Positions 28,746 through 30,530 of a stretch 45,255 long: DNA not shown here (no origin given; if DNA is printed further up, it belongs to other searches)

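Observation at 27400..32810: Divergent five-gene cluster: two coupled FAD_binding_2 flavoenzymes facing three coupled NTF2/SnoaL-like proteins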

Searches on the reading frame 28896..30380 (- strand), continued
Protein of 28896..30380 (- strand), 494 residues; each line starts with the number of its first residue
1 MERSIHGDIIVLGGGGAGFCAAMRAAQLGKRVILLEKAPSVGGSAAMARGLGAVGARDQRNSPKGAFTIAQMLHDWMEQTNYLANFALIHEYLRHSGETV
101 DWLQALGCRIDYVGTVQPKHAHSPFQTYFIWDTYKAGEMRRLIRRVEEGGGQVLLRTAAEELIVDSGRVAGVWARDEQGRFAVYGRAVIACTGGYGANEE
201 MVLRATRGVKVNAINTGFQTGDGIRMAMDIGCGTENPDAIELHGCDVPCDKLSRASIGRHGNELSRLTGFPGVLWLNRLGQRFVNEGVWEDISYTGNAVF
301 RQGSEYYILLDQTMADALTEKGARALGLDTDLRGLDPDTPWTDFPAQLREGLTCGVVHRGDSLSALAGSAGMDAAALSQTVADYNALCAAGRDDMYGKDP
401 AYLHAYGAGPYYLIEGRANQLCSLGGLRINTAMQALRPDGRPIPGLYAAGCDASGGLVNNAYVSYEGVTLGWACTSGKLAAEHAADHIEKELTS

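Call 61: find_encoding_contigs(protein=P0355, flank=8000, max_places=1)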
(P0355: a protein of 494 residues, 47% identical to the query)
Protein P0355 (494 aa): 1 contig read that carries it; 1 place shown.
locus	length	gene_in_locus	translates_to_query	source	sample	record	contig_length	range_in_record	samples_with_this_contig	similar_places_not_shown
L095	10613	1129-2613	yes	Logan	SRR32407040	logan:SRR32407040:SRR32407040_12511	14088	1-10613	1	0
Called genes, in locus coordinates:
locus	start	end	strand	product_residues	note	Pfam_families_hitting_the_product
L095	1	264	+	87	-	?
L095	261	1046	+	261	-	-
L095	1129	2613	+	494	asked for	PF00890:FAD_binding_2, PF01134:GIDA (faint), PF01266:DAO, PF03486:HI0933_like, PF07992:Pyr_redox_2 (weak), PF12831:FAD_oxidored, PF13450:NAD_binding_8 (faint)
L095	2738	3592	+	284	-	PF00376:MerR (weak), PF13411:MerR_1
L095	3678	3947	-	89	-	-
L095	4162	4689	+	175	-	-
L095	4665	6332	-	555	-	PF01547:SBP_bac_1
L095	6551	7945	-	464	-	PF01554:MatE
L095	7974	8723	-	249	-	-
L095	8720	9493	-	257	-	PF13577:SnoaL_4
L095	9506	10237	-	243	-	PF13577:SnoaL_4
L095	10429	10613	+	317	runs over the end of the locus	PF00126:HTH_1, PF03466:LysR_substrate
